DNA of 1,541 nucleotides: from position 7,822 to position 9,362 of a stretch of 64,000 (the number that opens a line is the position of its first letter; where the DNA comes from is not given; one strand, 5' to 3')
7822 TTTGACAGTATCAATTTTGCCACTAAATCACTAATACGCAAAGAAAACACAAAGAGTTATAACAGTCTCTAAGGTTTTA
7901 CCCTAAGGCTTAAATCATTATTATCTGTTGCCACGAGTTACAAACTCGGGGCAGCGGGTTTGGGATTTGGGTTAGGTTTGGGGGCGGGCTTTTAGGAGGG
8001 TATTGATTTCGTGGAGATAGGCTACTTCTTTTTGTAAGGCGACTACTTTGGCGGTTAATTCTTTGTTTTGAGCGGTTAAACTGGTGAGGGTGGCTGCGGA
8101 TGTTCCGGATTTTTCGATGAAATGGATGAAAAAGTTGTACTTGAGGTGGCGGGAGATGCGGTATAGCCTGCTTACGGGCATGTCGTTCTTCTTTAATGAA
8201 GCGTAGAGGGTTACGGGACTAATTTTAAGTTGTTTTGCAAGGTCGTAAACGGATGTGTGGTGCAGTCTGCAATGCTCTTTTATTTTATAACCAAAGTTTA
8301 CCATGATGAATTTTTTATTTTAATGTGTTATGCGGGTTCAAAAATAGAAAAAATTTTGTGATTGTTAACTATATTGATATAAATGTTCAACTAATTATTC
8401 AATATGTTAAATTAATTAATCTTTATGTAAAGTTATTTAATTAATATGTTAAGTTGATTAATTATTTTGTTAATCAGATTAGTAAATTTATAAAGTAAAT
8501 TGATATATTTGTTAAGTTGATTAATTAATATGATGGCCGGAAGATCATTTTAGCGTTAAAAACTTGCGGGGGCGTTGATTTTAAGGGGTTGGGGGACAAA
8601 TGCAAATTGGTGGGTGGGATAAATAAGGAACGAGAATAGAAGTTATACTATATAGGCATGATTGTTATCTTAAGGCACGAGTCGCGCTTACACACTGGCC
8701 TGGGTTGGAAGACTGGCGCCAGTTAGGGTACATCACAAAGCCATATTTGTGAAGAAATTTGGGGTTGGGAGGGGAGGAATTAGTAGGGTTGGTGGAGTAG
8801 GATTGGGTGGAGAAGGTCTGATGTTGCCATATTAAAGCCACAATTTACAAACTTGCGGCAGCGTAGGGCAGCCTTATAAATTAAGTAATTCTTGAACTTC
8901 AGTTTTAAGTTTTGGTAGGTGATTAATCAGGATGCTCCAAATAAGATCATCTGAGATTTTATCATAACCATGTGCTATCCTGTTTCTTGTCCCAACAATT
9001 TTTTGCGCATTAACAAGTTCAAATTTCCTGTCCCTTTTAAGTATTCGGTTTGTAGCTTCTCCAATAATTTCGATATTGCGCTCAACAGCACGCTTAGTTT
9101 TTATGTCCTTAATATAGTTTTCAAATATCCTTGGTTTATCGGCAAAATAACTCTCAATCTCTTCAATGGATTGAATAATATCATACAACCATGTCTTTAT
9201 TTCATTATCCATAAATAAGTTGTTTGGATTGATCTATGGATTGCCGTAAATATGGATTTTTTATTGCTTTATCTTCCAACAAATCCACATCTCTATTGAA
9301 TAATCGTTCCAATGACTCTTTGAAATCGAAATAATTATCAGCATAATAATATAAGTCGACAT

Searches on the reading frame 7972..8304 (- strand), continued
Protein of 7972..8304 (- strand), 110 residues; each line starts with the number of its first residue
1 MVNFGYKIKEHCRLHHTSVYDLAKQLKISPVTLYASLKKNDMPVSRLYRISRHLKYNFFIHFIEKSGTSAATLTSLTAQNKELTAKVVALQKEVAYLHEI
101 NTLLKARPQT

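Call 53: search_solved_structures(query=A1, max_evalue=1, show_alignments=2)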
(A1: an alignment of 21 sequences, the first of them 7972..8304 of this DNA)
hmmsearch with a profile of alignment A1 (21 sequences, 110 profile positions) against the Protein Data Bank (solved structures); distinct sequences matched with E-value up to 1: 114 (the best 60 are shown).
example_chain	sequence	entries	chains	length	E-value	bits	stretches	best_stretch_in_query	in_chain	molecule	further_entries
8p4y_A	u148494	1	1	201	4.2e-10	42.9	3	68-101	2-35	Protein origami triangle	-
9r1o_A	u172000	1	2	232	8.1e-08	35.6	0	65-109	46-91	sc-apCC-6-DPH-NR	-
8qnv_A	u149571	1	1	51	0.00095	22.5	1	71-109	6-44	Transposase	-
2lvs_A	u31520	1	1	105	0.00099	22.4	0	8-39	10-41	Putative uncharacterized protein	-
9tls_A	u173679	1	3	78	0.0012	22.1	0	72-99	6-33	Sc-apCC-2-KLHL20-3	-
8qad_A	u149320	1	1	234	0.003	20.9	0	65-109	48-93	sc-apCC-6-LLIA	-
5aps_A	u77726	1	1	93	0.0045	20.3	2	70-107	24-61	GENERAL CONTROL PROTEIN GCN4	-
9tlt_A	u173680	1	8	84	0.0046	20.3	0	72-105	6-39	Sc-apCC-2-KLHL20-4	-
3vwb_A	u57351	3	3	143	0.0051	20.1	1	11-108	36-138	Virulence regulon transcriptional activator virB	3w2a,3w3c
5apt_A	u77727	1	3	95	0.0052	20.1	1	67-101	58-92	GENERAL CONTROL PROTEIN GCN4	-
7o92_A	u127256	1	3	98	0.0055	20.1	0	73-104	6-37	hypothetical protein UY81_C0065G0003 residues 18-54 from Candidatus Giovannonibacteria bac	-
5apu_A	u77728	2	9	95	0.0056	20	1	67-101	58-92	GENERAL CONTROL PROTEIN GCN4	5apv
5apw_A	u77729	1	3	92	0.0057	20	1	67-101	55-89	GENERAL CONTROL PROTEIN GCN4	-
5apq_A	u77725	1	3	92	0.0088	19.4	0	67-101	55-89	GENERAL CONTROL PROTEIN GCN4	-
5apx_A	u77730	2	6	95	0.0094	19.3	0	67-101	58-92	GENERAL CONTROL PROTEIN GCN4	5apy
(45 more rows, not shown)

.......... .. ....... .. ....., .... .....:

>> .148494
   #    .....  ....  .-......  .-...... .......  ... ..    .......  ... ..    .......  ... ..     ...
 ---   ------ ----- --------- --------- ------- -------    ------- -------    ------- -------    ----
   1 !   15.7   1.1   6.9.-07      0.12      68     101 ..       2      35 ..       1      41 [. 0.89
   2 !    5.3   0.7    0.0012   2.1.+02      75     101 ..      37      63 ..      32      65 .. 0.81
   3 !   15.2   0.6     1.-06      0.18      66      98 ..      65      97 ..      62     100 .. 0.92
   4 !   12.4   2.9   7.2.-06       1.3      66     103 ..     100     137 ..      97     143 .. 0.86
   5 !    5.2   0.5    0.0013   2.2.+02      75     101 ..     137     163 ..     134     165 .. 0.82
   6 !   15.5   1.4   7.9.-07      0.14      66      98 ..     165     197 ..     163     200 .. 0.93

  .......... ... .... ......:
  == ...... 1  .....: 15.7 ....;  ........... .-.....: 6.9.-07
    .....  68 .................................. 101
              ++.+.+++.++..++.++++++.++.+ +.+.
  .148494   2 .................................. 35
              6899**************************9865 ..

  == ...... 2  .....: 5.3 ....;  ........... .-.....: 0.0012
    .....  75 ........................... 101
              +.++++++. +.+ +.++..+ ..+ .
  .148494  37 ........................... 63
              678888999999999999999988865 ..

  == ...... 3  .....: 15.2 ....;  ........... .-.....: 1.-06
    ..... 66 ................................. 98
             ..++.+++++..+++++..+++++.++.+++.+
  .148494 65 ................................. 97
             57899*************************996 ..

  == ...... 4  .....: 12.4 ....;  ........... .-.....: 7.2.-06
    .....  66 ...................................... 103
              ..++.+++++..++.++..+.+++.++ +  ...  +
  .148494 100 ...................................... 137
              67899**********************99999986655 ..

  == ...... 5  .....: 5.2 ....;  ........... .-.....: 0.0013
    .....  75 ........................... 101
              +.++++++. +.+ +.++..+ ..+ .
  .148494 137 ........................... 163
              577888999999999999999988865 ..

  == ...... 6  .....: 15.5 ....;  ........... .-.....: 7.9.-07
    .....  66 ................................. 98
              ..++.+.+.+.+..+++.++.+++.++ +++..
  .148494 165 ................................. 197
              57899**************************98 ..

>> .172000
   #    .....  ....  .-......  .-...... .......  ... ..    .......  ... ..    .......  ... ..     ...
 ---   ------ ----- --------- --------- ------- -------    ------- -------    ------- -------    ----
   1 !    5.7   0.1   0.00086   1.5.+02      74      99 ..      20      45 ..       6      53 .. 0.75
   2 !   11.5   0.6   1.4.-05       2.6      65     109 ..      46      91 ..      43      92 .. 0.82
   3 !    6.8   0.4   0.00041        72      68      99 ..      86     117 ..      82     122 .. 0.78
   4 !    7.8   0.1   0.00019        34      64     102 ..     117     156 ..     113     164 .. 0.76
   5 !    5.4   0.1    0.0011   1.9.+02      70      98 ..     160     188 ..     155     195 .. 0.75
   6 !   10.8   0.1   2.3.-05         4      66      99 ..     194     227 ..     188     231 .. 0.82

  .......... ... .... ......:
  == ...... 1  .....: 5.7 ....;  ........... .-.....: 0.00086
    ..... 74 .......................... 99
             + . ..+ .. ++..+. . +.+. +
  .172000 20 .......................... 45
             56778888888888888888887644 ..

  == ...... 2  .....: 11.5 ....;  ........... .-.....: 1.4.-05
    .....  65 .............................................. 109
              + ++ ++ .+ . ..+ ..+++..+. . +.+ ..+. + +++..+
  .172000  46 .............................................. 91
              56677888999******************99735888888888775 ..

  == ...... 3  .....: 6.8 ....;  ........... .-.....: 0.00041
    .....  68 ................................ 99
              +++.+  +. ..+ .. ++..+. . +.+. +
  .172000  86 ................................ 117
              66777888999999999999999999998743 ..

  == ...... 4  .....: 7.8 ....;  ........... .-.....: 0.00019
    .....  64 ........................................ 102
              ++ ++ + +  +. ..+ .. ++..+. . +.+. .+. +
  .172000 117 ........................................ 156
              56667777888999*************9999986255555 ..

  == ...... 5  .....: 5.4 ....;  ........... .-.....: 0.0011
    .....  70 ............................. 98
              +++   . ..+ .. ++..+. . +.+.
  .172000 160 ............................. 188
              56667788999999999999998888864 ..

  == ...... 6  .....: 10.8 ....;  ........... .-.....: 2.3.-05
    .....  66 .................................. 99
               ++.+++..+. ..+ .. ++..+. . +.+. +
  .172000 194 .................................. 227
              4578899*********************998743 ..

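Call 54: search_protein_families(library=pfam, alignment_id=A1, max_evalue=0.05)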
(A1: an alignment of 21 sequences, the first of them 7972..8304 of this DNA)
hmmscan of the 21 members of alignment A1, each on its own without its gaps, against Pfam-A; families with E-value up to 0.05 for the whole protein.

A. member 1, window:7972-8304:- (110 aa): 5 families
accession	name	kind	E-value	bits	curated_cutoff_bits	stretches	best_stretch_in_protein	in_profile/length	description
PF13443.12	HTH_26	-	5.9e-05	23.7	22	1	7-55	1-51/63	Cro/C1-type HTH DNA-binding domain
PF16559.10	GIT_CC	-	0.0094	16.1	28.7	1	68-104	27-63/66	GIT coiled-coil Rho guanine nucleotide exchange factor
PF12728.13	HTH_17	-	0.012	16.2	27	1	21-52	6-40/51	Helix-turn-helix domain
PF04760.21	IF2_N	-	0.023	14.9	25.3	0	17-40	4-27/53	Translation initiation factor IF-2, N-terminal region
PF13309.12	HTH_22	-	0.039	14.4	29.6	0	18-38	43-63/63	HTH domain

B. families by the number of members that match (of 21 scanned): 55 families (the first 25 are shown)
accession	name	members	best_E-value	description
PF13443.12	HTH_26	14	4.2e-06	Cro/C1-type HTH DNA-binding domain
PF01381.28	HTH_3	6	1.8e-05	Helix-turn-helix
PF02796.21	HTH_7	6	0.00022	Helix-turn-helix domain of resolvase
PF01527.26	HTH_Tnp_1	5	0.00015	Transposase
PF06005.17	ZapB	5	0.031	Cell division protein ZapB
PF19776.5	DUF6262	4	0.00065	Family of unknown function (DUF6262)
PF12728.13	HTH_17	4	0.0082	Helix-turn-helix domain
PF04977.20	DivIC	3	0.0012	Septum formation initiator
PF04967.18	HTH_10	3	0.0031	HTH DNA binding domain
PF08279.18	HTH_11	3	0.0089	HTH domain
PF05043.19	Mga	3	0.028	Mga helix-turn-helix domain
PF13384.12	HTH_23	2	0.0013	Homeodomain-like domain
PF14645.11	Chibby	2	0.0031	Chibby family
PF07716.20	bZIP_2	2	0.0062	Basic region leucine zipper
PF16740.10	SKA2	2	0.0088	Spindle and kinetochore-associated protein 2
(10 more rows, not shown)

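Call 62: search_dna_similar(query=window:7972-8304:-, collection=plasmids, mode=protein, max_evalue=0.01)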
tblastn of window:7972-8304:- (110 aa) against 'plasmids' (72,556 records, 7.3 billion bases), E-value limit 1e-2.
No match.

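Call 63: search_dna_similar(query=window:7972-8304:-, collection=phages, mode=protein, max_evalue=0.01)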
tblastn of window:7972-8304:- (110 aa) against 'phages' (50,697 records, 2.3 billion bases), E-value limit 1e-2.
No match.

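Call 64: predict_structure(alignment_id=A3)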
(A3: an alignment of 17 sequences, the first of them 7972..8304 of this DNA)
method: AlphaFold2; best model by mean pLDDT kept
length: 110 residues; sequences in the alignment: 17
mean_pLDDT: 85.2   pTM: 0.60
mean pLDDT of the five models: 85.2, 83.3, 81.4, 81.0, 80.7
residues with pLDDT >= 90: 44; 70-90: 55; 50-70: 10; < 50: 1
segments of 3 or more residues with pLDDT < 50: none
pLDDT, mean of each block of 10 residues (from residue 1): 88 92 92 90 89 90 73 77 87 88 71
secondary structure, 60 per line:
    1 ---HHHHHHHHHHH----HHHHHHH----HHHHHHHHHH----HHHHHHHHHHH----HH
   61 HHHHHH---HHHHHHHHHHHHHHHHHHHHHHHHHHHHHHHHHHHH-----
elements in order: H4-14 H19-25 H30-39 H44-54 H59-66 H70-105

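Call 67: fold_search(model_id=the predicted structure, library=pdb)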
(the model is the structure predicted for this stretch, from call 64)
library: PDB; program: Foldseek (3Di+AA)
matches with E <= 10: 304; with E <= 0.001: 0
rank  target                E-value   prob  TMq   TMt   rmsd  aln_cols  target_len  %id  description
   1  3f51_B                3.0e-02  1.00  0.50  0.58   9.7        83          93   18  Crystal Structure of the clp gene regulator ClgR from Corynebacterium glutamicum (released 2008-11-18)
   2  3f51_C                3.2e-02  1.00  0.49  0.59  11.3        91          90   19  Crystal Structure of the clp gene regulator ClgR from Corynebacterium glutamicum (released 2008-11-18)
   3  3f51_A                3.4e-02  1.00  0.49  0.57  11.2        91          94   19  Crystal Structure of the clp gene regulator ClgR from Corynebacterium glutamicum (released 2008-11-18)
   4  3f51_D                3.8e-02  1.00  0.49  0.57  10.2        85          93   18  Crystal Structure of the clp gene regulator ClgR from Corynebacterium glutamicum (released 2008-11-18)
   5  3f52_A                4.6e-02  1.00  0.49  0.68   4.1        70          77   18  Crystal structure of the clp gene regulator ClgR from C. glutamicum (released 2008-11-18)
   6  3f51_F                6.5e-02  1.00  0.49  0.58  11.6        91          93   19  Crystal Structure of the clp gene regulator ClgR from Corynebacterium glutamicum (released 2008-11-18)
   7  1b0n_A                6.9e-02  0.99  0.47  0.50   9.1       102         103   18  SINR PROTEIN/SINI PROTEIN COMPLEX (released 1999-01-13)
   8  1zz9_A                7.8e-02  1.00  0.46  0.28   2.0        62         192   19  Crystal Structure of FeII HppE (released 2005-07-26)
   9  1zz6_B                8.8e-02  1.00  0.46  0.29   2.1        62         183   19  Crystal Structure of Apo-HppE (released 2005-07-26)
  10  1zz7_B                9.9e-02  1.00  0.46  0.30   2.0        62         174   19  Crystal Structure of FeII HppE in Complex with Substrate form 1 (released 2005-07-26)
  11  1zz8_C                1.1e-01  1.00  0.45  0.27   1.7        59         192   19  Crystal Structure of FeII HppE in Complex with Substrate Form 2 (released 2005-07-26)
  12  2b5a_B                1.1e-01  1.00  0.47  0.66   2.0        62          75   16  C.BclI, Control Element of the BclI Restriction-Modification System (released 2006-01-03)
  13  4j1x_C                1.1e-01  1.00  0.45  0.26   1.9        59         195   20  Crystal Structure of Fe(II)-HppE with alternative substrate (S)-1-HPP (released 2013-04-03)
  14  3f51_E                1.3e-01  0.99  0.49  0.56   8.5        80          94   16  Crystal Structure of the clp gene regulator ClgR from Corynebacterium glutamicum (released 2008-11-18)
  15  1zz6_A                1.5e-01  1.00  0.46  0.29   2.0        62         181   19  Crystal Structure of Apo-HppE (released 2005-07-26)
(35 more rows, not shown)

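Call 72: search_protein_families(library=pfam, proteins=[L017:35-2068:+, L017:3765-4739:+, L017:4751-5515:+], max_evalue=0.001)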
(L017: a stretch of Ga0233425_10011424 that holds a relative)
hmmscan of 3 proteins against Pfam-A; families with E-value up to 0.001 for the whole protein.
L017:35-2068:+ (677 aa): 2 families
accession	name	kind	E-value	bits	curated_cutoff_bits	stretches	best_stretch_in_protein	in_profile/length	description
PF09603.15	Fib_succ_major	-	1.6e-66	224.6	33.9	2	84-263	1-186/187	Fibrobacter succinogenes major domain (Fib_succ_major)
PF07603.17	Lcl_C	-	7.3e-05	23.5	34.9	0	131-262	20-115/117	Lcl C-terminal domain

L017:3765-4739:+ (324 aa): 1 family
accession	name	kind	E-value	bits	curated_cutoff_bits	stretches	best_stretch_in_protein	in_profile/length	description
PF01144.29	CoA_trans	-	6.9e-21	75.1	23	1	42-259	2-216/217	Coenzyme A transferase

L017:4751-5515:+ (254 aa): 1 family
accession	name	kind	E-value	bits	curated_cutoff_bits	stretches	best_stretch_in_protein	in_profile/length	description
PF01144.29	CoA_trans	-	1.6e-29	103.3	23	1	15-218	8-217/217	Coenzyme A transferase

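Call 82: find_encoding_contigs(protein=P0081, flank=4000, max_places=1)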
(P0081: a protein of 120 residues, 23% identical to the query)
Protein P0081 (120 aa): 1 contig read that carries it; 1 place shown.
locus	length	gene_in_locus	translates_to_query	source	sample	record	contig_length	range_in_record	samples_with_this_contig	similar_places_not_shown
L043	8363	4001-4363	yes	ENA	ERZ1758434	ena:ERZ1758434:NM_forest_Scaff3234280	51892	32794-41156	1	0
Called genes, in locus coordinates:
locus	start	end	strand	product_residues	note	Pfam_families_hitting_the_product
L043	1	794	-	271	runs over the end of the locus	PF00378:ECH_1, PF16113:ECH_2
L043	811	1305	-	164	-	-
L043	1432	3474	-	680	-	PF00171:Aldedh, PF01575:MaoC_dehydratas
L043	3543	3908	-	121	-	-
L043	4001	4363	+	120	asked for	-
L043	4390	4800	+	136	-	PF01894:YjbQ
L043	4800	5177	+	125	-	PF01152:Bac_globin (weak)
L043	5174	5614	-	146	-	-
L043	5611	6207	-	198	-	PF24894:Hexapep_GlmU (faint), PF25084:LbH_EIF2B (faint), PF00132:Hexapep, PF21711:DCTN5 (faint), PF14602:Hexapep_2 (faint), PF25087:GMPPB_C (weak), PF00132:Hexapep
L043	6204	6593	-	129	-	PF05635:23S_rRNA_IVP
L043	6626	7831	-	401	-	PF00108:Thiolase_N, PF22691:Thiolase_C_1 (faint), PF02803:Thiolase_C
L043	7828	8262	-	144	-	PF03061:4HBT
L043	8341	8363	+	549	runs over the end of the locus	PF00890:FAD_binding_2 (faint), PF01266:DAO, PF12831:FAD_oxidored (weak), PF13450:NAD_binding_8 (faint), PF16901:DAO_C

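Call 83: find_encoding_contigs(protein=P0085, flank=4000, max_places=1)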
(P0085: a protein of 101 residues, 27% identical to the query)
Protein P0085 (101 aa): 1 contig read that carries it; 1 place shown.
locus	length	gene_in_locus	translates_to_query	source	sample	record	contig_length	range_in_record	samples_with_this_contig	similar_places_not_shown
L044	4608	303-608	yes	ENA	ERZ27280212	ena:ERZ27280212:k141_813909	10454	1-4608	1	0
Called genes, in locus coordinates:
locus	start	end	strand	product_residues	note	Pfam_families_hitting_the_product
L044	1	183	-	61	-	?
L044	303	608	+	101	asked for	-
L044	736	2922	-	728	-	PF12437:GSIII_N, PF00120:Gln-synt_C, PF18318:Gln-synt_C-ter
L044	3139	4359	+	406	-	PF05222:AlaDh_PNT_N, PF01262:AlaDh_PNT_C, PF01488:Shikimate_DH (weak)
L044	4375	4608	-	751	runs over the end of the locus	-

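Call 84: find_encoding_contigs(protein=P0075, flank=4000, max_places=1)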
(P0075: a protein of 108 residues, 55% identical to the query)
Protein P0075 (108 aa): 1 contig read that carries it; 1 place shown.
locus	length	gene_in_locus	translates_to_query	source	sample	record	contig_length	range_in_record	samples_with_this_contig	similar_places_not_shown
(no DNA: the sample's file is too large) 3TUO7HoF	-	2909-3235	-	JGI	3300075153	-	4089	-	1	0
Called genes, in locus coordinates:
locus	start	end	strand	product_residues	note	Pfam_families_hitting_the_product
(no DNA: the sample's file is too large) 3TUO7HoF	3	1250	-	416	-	?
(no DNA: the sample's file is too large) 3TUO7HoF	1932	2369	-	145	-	-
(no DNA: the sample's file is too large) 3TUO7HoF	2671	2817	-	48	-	-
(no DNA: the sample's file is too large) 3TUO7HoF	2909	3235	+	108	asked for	-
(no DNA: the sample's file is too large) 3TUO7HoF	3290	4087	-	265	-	?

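Call 94: search_protein_families(library=padloc, proteins=[window:7972-8304:-, L037:3606-4475:+, L002:641-1435:+, L003:2278-3297:+, L001:3039-3413:+, L001:2219-2803:+], max_evalue=0.001)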
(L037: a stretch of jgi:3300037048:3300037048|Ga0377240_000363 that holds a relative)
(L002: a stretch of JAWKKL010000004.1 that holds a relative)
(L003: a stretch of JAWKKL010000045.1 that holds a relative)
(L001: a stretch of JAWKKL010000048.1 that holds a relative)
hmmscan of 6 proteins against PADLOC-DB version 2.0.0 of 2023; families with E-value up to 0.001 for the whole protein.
window:7972-8304:- (110 aa): 1 family
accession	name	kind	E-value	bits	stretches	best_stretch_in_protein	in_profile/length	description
PDLC04133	mad1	-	0.00026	19.2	0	16-57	5-43/60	mads_1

L037:3606-4475:+ (289 aa): 5 families
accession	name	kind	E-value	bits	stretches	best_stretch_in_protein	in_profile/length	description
PDLC04994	PDC-S31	-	7.8e-07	26.7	1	65-217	103-216/273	-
PDLC04990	PDC-S31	-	1e-06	26.7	0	38-115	72-142/259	-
PDLC04993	PDC-S31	-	1e-06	26.2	1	7-225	15-195/245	-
PDLC04992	PDC-S31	-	0.00018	19.4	0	85-226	59-177/220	-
PDLC04991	PDC-S31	-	0.00031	18.5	0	28-113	23-95/208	-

L002:641-1435:+ (264 aa): 2 families
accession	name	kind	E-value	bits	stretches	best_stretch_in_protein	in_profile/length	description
PDLC05079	PDC-S73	-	7.9e-05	19.6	1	40-91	187-237/752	-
PDLC02911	VakA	-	0.00038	19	0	48-215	6-136/163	-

L003:2278-3297:+ (339 aa): 0 families

L001:3039-3413:+ (124 aa): 0 families

L001:2219-2803:+ (194 aa): 0 families

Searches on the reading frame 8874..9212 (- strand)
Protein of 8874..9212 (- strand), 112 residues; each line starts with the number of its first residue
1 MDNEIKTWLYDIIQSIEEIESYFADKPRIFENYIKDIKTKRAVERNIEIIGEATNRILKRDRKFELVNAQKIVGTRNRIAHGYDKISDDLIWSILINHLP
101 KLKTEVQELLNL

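Call 5: search_protein_families(library=pfam, proteins=[window:8874-9212:-], max_evalue=0.1)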
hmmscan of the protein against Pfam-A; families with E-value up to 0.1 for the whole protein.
window:8874-9212:- (112 aa): 4 families
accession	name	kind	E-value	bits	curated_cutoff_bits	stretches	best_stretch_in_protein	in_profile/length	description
PF01934.22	HepT-like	-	4.4e-21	75.3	23.5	1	12-108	1-119/120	Ribonuclease HepT-like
PF18737.6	HEPN_MAE_28990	-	0.0017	19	26.8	1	55-111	153-196/211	MAE_28990/MAE_18760-like HEPN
PF13797.11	Post_transc_reg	-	0.022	14.9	25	1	81-107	22-48/83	Post-transcriptional regulator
PF18739.6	HEPN_Apea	-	0.051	14.4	24.4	1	18-86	31-101/136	Apea-like HEPN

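Call 61: list_cluster_members(proteins=[P0001, window:8874-9212:-, window:11414-12457:+])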
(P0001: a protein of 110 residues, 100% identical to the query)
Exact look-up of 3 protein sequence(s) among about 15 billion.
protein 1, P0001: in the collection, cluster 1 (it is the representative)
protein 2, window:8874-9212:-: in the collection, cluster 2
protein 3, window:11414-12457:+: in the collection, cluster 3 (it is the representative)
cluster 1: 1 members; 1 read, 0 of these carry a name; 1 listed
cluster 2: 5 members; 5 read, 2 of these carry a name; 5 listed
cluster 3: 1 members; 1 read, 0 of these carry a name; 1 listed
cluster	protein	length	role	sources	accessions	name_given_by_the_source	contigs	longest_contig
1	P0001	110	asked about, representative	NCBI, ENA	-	-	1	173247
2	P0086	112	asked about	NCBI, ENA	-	-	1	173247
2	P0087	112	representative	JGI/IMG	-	uncharacterized protein with HEPN domain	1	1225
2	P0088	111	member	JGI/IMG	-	uncharacterized protein with HEPN domain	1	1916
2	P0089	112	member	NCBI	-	-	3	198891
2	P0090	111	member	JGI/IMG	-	-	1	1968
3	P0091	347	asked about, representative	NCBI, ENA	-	-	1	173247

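Call 94: search_protein_families(library=padloc, proteins=[window:8874-9212:-], max_evalue=0.001)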
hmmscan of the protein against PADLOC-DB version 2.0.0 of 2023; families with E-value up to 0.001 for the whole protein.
window:8874-9212:- (112 aa): 0 families
